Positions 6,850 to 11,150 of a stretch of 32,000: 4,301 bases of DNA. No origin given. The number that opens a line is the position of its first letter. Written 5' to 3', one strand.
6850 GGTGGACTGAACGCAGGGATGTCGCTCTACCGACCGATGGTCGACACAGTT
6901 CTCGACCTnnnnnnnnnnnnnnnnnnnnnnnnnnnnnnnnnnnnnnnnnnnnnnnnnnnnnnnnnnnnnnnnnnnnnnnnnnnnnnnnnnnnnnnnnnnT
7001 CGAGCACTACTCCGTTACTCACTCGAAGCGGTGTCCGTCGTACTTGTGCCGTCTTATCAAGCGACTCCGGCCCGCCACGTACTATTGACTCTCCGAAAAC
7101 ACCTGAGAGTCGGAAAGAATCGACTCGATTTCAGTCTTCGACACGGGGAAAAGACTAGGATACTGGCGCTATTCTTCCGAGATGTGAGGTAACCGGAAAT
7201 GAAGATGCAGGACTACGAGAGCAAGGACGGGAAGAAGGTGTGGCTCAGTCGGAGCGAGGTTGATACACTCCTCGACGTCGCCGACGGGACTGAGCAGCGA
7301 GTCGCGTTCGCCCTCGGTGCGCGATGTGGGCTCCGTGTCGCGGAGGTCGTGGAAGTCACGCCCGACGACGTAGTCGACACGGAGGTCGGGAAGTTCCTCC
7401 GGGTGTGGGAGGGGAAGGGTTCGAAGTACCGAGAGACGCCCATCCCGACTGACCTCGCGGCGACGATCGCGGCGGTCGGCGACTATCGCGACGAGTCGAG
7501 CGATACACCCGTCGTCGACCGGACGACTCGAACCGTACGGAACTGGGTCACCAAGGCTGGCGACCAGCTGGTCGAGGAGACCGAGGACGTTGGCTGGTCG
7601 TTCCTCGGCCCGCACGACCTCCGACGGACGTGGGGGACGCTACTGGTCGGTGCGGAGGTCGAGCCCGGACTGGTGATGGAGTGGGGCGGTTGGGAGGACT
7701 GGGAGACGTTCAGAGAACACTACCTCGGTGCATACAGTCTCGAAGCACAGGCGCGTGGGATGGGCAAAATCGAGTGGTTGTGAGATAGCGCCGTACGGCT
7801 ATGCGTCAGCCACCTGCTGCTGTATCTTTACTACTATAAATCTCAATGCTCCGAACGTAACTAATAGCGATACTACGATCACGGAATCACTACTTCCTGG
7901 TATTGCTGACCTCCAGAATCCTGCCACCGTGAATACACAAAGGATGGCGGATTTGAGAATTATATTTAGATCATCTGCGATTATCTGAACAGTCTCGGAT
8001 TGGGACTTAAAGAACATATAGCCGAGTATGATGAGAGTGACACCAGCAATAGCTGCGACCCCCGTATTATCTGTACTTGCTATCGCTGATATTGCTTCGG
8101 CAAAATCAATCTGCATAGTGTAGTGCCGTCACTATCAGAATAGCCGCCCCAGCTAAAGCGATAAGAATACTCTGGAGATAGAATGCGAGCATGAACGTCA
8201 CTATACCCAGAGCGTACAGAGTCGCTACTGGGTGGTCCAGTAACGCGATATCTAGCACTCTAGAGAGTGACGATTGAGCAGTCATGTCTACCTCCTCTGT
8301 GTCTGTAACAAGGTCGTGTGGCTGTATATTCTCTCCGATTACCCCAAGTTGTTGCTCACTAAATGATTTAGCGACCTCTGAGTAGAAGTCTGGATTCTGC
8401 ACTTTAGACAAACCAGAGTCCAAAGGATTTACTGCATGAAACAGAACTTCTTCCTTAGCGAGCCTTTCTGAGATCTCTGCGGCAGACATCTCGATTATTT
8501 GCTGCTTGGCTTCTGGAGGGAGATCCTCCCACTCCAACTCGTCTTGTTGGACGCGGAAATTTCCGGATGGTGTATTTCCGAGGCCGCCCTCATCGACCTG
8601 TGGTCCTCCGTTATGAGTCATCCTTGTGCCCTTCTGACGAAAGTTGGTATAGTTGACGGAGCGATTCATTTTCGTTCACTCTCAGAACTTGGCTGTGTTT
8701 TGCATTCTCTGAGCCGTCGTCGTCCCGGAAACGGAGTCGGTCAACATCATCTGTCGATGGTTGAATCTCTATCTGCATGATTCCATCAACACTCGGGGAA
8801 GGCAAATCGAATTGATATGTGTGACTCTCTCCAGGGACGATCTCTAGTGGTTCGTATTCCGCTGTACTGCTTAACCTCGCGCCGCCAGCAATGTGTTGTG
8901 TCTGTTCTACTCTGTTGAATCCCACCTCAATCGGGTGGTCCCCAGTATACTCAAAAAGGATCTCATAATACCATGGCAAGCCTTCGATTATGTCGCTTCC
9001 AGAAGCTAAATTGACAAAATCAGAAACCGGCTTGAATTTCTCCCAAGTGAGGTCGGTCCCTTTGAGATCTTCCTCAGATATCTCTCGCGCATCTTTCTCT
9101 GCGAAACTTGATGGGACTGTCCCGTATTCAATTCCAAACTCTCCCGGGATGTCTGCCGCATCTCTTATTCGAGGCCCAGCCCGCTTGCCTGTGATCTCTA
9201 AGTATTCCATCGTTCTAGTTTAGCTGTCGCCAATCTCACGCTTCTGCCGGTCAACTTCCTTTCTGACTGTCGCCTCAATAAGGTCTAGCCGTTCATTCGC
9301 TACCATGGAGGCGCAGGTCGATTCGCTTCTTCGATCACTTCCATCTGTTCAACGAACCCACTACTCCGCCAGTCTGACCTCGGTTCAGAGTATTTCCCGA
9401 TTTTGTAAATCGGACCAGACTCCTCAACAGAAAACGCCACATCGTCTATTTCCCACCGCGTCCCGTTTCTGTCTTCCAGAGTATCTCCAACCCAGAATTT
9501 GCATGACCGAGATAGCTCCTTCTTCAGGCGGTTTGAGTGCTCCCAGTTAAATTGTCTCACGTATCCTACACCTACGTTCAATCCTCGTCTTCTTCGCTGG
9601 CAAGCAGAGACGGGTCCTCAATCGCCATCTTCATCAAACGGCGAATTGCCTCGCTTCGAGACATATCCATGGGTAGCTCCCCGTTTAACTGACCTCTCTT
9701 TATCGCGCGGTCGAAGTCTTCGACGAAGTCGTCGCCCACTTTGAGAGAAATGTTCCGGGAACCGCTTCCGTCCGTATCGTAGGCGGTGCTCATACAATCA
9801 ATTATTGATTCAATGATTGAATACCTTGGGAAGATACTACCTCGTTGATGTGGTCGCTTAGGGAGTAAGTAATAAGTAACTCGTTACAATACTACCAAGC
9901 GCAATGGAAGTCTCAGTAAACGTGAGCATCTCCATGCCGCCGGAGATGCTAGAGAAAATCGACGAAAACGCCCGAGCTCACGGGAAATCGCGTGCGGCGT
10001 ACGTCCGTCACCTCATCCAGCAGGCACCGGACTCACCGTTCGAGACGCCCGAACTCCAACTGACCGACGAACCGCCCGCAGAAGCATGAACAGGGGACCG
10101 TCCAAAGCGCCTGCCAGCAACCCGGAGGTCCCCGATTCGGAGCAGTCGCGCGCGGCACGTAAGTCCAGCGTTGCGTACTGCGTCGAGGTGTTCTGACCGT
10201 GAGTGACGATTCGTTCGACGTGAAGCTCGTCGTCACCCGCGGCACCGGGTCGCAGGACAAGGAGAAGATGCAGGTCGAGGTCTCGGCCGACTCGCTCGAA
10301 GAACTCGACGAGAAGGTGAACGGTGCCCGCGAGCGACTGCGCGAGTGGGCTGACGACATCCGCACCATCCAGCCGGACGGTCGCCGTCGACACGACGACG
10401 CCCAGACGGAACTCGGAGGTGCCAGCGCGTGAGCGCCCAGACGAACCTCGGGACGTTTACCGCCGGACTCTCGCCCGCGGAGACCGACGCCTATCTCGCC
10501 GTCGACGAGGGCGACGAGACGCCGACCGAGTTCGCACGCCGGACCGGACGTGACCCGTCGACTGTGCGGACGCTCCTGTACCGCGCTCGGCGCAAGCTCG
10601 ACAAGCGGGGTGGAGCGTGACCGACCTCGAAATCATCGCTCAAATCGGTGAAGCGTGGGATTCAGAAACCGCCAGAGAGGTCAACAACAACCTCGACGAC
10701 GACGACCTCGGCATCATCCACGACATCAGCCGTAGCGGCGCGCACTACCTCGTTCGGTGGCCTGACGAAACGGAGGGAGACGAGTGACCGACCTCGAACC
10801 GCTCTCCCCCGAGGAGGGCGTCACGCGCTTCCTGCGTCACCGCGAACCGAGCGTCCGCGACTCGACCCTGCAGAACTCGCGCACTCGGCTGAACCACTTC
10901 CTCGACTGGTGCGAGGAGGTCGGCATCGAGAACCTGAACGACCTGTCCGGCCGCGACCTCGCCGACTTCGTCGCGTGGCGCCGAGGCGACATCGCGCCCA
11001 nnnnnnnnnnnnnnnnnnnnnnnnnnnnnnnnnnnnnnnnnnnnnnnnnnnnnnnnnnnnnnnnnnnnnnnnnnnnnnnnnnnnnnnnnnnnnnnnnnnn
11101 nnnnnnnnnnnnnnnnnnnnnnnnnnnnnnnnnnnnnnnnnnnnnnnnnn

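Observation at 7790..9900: AT-rich island: RHH-led 5-6 gene operon of unknown function ending in two membrane proteins (candidate exclusion/defence or toxin module)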

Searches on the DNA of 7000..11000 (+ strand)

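Call 8: search_dna_similar(query=window:7000-11000:+, collection=plasmids, mode=distant)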
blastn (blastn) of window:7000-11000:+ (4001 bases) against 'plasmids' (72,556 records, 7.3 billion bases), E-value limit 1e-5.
Records with a match: 3; places in all: 3; records where one place covers at least 80% of the query: 0.
Best place of each record, by identity: 60-80% 3.
By first word of the organism name: Natrinema 2; Haladaptatus 1.
By predicted mobility (MOB-suite, as given by PLSDB): non-mobilizable 3.
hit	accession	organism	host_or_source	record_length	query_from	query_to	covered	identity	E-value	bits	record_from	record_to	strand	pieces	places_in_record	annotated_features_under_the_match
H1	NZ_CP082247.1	Natrinema sp. SYSU A 869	cell culture,salt lake sediment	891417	227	729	13%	68.6%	7e-41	178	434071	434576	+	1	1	site-specific integrase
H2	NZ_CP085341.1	Haladaptatus halobius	cell culture,saline soil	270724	280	735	11%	69.0%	1e-32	151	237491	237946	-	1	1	site-specific integrase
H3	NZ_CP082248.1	Natrinema sp. SYSU A 869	cell culture,salt lake sediment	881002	359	751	10%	66.8%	9e-15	92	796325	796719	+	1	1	none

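Call 9: search_dna_similar(query=window:7000-11000:+, collection=phages, mode=distant)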
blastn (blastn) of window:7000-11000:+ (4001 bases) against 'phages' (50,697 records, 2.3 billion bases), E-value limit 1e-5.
Records with a match: 1; places in all: 1; records where one place covers at least 80% of the query: 0.
Best place of each record, by identity: 60-80% 1.
By first word of the organism name: Haloarcula 1.
By host as written in the record: Haloarcula hispanica 1.
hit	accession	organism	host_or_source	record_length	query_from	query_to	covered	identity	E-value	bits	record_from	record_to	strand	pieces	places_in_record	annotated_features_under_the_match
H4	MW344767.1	Haloarcula virus Harhisp1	Haloarcula hispanica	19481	3803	3997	5%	73.3%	2e-23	118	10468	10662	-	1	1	XerC/D-like integrase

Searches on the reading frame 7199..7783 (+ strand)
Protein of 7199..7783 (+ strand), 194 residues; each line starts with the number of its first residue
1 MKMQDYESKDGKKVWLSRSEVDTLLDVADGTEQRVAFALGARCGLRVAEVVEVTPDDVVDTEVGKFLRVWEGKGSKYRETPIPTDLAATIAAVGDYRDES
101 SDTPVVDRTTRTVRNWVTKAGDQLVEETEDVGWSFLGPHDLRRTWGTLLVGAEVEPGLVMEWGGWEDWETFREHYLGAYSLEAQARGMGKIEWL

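Call 4: search_protein_families(library=pfam, proteins=[window:7199-7783:+], max_evalue=1)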
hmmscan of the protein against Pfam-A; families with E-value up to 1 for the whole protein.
window:7199-7783:+ (194 aa): 2 families
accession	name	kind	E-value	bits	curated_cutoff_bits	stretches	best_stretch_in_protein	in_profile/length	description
PF00589.27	Phage_integrase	-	3.9e-16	59.7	27.1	1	15-176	2-166/172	Phage integrase family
PF12835.12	Integrase_1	-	0.14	12.5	23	1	7-95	5-99/149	Integrase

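Call 5: search_protein_families(library=phrogs, proteins=[window:7199-7783:+], max_evalue=0.1)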
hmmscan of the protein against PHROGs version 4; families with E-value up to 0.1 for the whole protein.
window:7199-7783:+ (194 aa): 5 families
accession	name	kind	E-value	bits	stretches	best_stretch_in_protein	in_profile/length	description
phrog_216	-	integration and excision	3.8e-21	76.5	1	3-185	43-231/301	integrase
phrog_1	-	integration and excision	5.5e-18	66.6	1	10-184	265-440/611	integrase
phrog_35951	-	unknown function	0.0038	18.7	1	132-172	17-57/97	-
phrog_26207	-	unknown function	0.07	14.3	0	86-123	4-41/77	-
phrog_31561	-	unknown function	0.087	13.9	0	153-194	47-88/99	-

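Call 28: find_related_loci(query=window:7199-7783:+, collection=genome_contigs, flank=10000)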
Query window:7199-7783:+ (194 aa) in genome_contigs; peptide patterns used: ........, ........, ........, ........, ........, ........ (x = any residue, [..] = any of these).
90 stretches matched a pattern; 10 encode a relative of the query (tblastn E <= 1e-3); 9 distinct loci.
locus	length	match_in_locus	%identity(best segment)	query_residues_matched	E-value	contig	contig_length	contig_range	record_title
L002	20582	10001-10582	97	1-194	2e-123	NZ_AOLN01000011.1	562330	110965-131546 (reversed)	Haloferax mucosum ATCC BAA-1512 contig_11, whole genome shotgun sequence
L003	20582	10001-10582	71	1-194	2e-90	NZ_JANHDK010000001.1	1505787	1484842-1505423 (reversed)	Haloplanus ruber strain R35 Scaffold1_1, whole genome shotgun sequence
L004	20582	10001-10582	58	1-194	3e-76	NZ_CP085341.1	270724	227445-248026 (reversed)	Haladaptatus halobius strain PSR5 plasmid unnamed5, complete sequence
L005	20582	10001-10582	99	1-194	1e-125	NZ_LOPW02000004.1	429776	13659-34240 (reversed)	Haloferax marisrubri strain SB3 scf100003, whole genome shotgun sequence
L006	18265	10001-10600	52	1-194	4e-62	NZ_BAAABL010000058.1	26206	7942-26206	Halarchaeum salinum strain JCM 16330 sequence058, whole genome shotgun sequence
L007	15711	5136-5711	48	1-194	1e-59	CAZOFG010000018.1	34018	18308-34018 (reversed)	MAG TPA_asm: uncultured Halobacteriales archaeon isolate binchicken_co207_350 genome assembly, contig: NODE_880_length_3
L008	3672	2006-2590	48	1-194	1e-57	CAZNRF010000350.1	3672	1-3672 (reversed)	MAG TPA_asm: uncultured Spirochaeta sp. isolate SRP252850_co1_129 genome assembly, contig: NODE_46228_length_3672_cov_3.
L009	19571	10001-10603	45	1-194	7e-50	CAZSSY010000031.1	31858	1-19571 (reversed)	MAG TPA_asm: uncultured Natronomonas sp. isolate binchicken_co207_138 genome assembly, contig: NODE_999_length_31858_cov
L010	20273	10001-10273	71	104-194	6e-42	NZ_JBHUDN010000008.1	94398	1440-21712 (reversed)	Haloplanus litoreus strain CGMCC 1.10456 platanus_K_21_77_8, whole genome shotgun sequence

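Call 88: search_protein_families(library=pfam, proteins=[L005:10586-11092:-], max_evalue=0.1)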
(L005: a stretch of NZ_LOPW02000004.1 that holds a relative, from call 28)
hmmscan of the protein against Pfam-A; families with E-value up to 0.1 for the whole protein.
L005:10586-11092:- (168 aa): 0 families

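Call 103: search_protein_families(library=padloc, proteins=[L005:10586-11092:-], max_evalue=1)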
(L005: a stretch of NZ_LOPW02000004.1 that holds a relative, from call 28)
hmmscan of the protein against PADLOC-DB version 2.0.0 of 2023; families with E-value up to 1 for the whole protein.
L005:10586-11092:- (168 aa): 0 families

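Call 104: search_protein_families(library=phrogs, proteins=[L005:10586-11092:-], max_evalue=0.05)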
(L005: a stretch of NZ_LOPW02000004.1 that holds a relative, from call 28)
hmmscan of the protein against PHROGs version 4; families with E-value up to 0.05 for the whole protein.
L005:10586-11092:- (168 aa): 0 families

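Call 109: find_related_loci(query=window:7199-7783:+, collection=viral_contigs, flank=6000)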
Query window:7199-7783:+ (194 aa) in viral_contigs; peptide patterns used: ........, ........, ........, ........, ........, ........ (x = any residue, [..] = any of these).
5 stretches matched a pattern, but none encodes a relative of the query by tblastn (E <= 1e-3).

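Call 112: search_protein_families(library=pfam, proteins=[L004:10733-10984:+, L004:10981-11322:+, L004:11493-12860:-, L006:11235-11987:-, L006:12527-13534:-, L007:5844-6563:-, L007:6560-7369:-, L003:11542-11817:-, L003:11821-12147:-, L009:10939-11490:-], max_evalue=0.001)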
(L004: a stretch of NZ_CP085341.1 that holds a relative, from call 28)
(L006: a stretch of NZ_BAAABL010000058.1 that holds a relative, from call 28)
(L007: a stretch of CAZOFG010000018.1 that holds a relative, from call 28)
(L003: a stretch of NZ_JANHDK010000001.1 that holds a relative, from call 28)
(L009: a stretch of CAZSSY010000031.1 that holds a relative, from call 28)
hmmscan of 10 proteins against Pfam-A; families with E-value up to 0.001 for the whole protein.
L004:10733-10984:+ (83 aa): 2 families
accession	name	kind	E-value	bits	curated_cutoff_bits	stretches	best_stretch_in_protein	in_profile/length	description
PF04014.23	MazE_antitoxin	-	1.3e-12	47.9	24.7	1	6-48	2-45/48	Antidote-toxin recognition MazE, bacterial antitoxin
PF15937.10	PrlF_antitoxin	-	2.9e-05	24.6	32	1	7-58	3-55/99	prlF antitoxin for toxin YhaV_toxin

L004:10981-11322:+ (113 aa): 1 family
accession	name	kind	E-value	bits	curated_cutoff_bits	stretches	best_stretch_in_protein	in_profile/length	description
PF02452.23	PemK_toxin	-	2e-33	115.3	23.1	1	4-109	1-108/109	PemK-like, MazF-like toxin of type II toxin-antitoxin system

L004:11493-12860:- (455 aa): 0 families

L006:11235-11987:- (250 aa): 0 families

L006:12527-13534:- (335 aa): 0 families

L007:5844-6563:- (239 aa): 0 families

L007:6560-7369:- (269 aa): 0 families

L003:11542-11817:- (91 aa): 0 families

L003:11821-12147:- (108 aa): 0 families

L009:10939-11490:- (183 aa): 0 families

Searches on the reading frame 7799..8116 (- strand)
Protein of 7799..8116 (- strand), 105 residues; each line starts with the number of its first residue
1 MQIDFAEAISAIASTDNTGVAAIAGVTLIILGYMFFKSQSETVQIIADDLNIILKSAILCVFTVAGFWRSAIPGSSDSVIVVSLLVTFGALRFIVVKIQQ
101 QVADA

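Call 4: search_protein_families(library=pfam, proteins=[window:7799-8116:-], max_evalue=1)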
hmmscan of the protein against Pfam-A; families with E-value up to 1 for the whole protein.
window:7799-8116:- (105 aa): 1 family
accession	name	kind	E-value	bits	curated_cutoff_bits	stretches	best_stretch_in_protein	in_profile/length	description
PF24961.1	NfeD_membrane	-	0.46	11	26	0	17-67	70-117/119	NfeD integral membrane domain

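Call 5: search_protein_families(library=phrogs, proteins=[window:7799-8116:-], max_evalue=0.1)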
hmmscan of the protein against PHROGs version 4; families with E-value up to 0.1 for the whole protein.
window:7799-8116:- (105 aa): 1 family
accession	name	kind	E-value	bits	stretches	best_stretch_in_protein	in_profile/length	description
phrog_13072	-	unknown function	0.037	15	1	22-46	7-31/48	-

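Call 6: search_protein_families(library=padloc, proteins=[window:7799-8116:-], max_evalue=1)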
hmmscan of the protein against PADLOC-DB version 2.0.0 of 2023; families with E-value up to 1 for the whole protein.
window:7799-8116:- (105 aa): 0 families

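Call 7: search_protein_families(library=ncbifam, proteins=[window:7799-8116:-], max_evalue=1)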
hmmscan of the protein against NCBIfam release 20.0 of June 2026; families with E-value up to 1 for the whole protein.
window:7799-8116:- (105 aa): 0 families

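Call 26: list_cluster_members(proteins=[window:7799-8116:-, window:8106-8621:-, window:8106-8669:-, window:8611-9210:-, window:9300-9581:-, window:9578-9793:-, window:9904-10089:+, window:7199-7783:+, window:5795-6409:+, window:10199-10432:+])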
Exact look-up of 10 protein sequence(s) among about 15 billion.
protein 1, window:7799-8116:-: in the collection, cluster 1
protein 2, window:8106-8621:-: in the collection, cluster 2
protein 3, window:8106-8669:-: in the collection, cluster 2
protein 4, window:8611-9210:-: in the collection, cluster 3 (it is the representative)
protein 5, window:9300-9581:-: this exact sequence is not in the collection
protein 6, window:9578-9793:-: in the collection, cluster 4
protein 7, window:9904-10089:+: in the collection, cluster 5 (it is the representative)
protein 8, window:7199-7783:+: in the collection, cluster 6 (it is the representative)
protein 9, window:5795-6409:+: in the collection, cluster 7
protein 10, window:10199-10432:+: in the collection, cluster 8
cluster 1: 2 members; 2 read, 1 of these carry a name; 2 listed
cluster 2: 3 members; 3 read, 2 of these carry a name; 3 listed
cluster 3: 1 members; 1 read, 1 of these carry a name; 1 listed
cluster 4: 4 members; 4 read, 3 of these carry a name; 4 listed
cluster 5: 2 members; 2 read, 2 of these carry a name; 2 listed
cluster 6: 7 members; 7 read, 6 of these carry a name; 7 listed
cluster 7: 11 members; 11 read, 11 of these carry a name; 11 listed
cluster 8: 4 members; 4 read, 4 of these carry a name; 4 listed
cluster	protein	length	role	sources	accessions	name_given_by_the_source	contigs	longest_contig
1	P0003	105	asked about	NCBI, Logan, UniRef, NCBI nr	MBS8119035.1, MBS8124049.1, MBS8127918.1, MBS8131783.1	hypothetical protein [Haloferax volcanii] | Uncharacterized protein n=1 Tax=Haloferax volcanii TaxID=2246 RepID=A0A8T5CC79_HALVO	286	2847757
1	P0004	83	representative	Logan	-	-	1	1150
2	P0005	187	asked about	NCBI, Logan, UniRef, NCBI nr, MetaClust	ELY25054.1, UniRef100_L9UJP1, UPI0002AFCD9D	hypothetical protein C498_16803 [Haloferax volcanii DS2] | Uncharacterized protein n=3 Tax=Haloferax volcanii TaxID=2246 RepID=L9UJP1_HALVD | status=active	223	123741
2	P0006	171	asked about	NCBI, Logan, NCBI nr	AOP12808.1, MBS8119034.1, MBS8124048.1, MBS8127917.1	hypothetical protein [Haloferax volcanii]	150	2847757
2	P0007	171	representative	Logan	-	-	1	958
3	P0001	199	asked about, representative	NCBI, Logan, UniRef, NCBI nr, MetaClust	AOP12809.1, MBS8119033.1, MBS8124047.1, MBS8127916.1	hypothetical protein [Haloferax volcanii] | Uncharacterized protein n=2 Tax=Haloferax volcanii TaxID=2246 RepID=A0A1C9J6T3_HALVD | status=active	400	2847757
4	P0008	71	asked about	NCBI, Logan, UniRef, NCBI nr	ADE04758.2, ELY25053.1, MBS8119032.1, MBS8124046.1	hypothetical protein [Haloferax volcanii] | Uncharacterized protein n=3 Tax=Haloferax volcanii TaxID=2246 RepID=A0A384KH51_HALVD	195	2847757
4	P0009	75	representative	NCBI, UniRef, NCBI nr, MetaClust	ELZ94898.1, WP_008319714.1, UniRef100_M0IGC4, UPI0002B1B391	hypothetical protein C440_07477 [Haloferax mucosum ATCC BAA-1512] | Uncharacterized protein n=1 Tax=Haloferax mucosum ATCC BAA-1512 TaxID=662479 ... | hypothetical protein [Haloferax mucosum]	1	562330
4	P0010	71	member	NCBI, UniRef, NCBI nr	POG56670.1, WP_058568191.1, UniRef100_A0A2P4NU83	ribbon-helix-helix domain-containing protein [Haloferax marisrubri] | Uncharacterized protein n=1 Tax=Haloferax marisrubri TaxID=1544719 RepID=A0A2P4NU83_9EURY | hypothetical protein [Haloferax marisrubri]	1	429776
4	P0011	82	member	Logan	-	-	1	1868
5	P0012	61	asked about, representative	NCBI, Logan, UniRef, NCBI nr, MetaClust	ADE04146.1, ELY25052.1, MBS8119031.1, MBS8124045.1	ribbon-helix-helix domain-containing protein [Haloferax volcanii] | Ribbon-helix-helix CopG family protein n=3 Tax=Haloferax volcanii TaxID=2246 ... | 309800.HVO_0381 NOG301241 ""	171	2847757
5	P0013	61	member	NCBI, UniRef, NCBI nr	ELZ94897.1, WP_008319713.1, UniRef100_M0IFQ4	ribbon-helix-helix CopG family protein [Haloferax mucosum ATCC BAA-1512] | Ribbon-helix-helix CopG family protein n=1 Tax=Haloferax mucosum ATCC BAA-1512 ... | ribbon-helix-helix domain-containing protein [Haloferax mucosum]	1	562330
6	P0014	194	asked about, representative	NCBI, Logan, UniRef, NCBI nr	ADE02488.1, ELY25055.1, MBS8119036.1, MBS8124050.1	tyrosine-type recombinase/integrase [Haloferax volcanii] | Integrase family protein n=3 Tax=Haloferax volcanii TaxID=2246 RepID=D4H005_HALVD | site-specific integrase [Haloferax volcanii]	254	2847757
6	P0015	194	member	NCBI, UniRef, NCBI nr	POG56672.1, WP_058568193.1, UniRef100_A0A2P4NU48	tyrosine-type recombinase/integrase [Haloferax marisrubri] | Integrase n=1 Tax=Haloferax marisrubri TaxID=1544719 RepID=A0A2P4NU48_9EURY | site-specific integrase [Haloferax marisrubri]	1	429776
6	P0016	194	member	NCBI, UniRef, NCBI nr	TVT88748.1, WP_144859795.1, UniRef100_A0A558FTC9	tyrosine-type recombinase/integrase [Haloferax volcanii] | Site-specific integrase n=1 Tax=Haloferax volcanii TaxID=2246 RepID=A0A558FTC9_HALVO | site-specific integrase [Haloferax volcanii]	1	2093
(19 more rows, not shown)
